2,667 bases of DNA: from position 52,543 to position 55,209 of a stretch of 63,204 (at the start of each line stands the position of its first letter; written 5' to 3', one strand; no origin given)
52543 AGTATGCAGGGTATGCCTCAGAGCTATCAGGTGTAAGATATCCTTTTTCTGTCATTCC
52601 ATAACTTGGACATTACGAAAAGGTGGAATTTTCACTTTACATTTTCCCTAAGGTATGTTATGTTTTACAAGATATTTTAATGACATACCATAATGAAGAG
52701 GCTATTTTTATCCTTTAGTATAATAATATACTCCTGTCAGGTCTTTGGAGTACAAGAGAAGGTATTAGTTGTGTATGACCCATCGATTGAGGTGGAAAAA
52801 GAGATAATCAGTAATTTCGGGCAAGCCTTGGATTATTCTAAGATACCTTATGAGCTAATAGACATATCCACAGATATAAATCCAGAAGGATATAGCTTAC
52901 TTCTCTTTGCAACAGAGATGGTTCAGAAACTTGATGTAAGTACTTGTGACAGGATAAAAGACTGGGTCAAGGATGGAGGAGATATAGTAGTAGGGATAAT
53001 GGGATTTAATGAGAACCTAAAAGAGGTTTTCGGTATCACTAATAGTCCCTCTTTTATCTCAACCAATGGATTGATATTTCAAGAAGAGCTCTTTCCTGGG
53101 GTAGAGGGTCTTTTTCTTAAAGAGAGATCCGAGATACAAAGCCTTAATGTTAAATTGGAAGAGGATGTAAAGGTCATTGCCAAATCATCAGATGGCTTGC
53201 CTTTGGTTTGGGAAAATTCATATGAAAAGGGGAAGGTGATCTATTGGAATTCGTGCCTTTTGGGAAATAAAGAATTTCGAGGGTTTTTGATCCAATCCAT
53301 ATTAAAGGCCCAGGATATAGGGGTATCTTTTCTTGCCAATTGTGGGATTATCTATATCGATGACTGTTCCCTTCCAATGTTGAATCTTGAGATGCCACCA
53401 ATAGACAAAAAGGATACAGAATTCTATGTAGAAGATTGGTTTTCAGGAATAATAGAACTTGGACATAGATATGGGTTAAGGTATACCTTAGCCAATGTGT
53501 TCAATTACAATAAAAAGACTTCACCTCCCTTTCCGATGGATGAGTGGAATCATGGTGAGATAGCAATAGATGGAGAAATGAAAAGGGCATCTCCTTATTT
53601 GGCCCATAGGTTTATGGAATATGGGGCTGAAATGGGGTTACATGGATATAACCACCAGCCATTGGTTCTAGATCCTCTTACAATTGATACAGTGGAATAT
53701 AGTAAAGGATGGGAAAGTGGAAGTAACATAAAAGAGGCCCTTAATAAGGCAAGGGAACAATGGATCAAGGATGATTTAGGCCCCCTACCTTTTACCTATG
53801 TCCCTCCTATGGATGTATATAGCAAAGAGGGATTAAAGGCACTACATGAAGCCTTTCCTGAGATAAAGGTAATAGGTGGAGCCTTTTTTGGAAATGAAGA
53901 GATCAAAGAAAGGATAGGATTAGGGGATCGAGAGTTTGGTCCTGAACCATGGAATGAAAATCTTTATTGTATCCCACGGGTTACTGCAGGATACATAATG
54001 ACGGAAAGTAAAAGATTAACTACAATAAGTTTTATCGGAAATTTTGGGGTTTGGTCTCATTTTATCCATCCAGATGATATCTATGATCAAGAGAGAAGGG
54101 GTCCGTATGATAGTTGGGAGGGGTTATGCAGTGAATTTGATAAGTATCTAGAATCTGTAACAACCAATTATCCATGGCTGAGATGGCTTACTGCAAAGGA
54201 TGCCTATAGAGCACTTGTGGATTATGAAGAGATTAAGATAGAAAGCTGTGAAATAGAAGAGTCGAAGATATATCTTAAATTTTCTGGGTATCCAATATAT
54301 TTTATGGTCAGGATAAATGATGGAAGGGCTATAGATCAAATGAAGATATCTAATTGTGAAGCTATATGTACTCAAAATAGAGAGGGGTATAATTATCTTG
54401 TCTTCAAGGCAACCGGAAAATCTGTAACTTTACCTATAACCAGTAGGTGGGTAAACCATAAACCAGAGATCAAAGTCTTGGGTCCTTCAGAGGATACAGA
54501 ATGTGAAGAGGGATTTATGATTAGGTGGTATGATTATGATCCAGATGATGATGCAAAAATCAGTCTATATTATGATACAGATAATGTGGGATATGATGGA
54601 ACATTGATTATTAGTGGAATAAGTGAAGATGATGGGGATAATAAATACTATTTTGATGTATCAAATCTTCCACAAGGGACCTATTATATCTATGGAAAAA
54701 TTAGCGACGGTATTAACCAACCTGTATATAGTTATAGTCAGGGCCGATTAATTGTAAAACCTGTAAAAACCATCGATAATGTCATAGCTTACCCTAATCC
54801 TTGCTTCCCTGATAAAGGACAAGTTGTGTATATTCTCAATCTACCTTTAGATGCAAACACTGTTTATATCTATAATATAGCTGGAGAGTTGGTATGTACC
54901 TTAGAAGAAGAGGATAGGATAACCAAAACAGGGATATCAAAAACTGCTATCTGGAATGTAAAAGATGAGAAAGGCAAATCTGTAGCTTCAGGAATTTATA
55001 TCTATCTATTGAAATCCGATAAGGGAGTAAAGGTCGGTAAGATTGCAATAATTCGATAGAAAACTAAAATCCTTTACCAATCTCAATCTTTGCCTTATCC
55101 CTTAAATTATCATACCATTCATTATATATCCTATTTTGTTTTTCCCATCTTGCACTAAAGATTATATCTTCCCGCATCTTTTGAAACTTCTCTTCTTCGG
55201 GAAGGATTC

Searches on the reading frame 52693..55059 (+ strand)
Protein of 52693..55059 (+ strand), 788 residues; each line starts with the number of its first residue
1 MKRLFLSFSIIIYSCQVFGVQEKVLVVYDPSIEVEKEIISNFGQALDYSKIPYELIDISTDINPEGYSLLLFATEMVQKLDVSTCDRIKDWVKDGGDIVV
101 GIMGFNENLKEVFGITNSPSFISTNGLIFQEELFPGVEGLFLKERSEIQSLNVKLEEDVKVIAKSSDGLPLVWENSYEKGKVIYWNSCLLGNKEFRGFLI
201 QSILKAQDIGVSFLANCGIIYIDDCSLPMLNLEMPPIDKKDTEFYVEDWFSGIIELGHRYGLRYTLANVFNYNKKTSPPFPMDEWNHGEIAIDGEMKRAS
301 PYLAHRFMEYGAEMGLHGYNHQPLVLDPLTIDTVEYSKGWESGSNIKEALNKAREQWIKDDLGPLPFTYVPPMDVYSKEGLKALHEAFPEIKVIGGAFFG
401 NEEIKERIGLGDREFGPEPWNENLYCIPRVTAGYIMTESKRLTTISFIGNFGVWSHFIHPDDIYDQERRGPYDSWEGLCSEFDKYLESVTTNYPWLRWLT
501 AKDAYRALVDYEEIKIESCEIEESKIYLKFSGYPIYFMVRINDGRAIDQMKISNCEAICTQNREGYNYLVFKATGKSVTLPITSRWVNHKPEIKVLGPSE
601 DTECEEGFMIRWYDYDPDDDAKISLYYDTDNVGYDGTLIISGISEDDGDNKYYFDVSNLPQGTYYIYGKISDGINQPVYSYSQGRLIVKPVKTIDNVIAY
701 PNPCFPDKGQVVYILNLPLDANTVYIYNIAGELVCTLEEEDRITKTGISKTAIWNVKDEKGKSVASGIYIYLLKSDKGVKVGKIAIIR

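Call 46: search_protein_families(library=pfam, proteins=[window:52693-55059:+], max_evalue=0.0001)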
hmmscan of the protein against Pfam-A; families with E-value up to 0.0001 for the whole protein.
window:52693-55059:+ (788 aa): 3 families
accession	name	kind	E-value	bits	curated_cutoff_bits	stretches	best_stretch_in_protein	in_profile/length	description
PF09960.14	DUF2194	-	1.2e-85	288.5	30.4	1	21-542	36-562/582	Uncharacterised protein conserved in bacteria (DUF2194)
PF10096.14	DUF2334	-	5.5e-07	29.8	26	1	305-462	60-190/203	Uncharacterized protein conserved in bacteria (DUF2334)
PF18962.6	Por_Secre_tail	-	2.3e-06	28.2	27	0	700-786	2-75/75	Secretion system C-terminal sorting domain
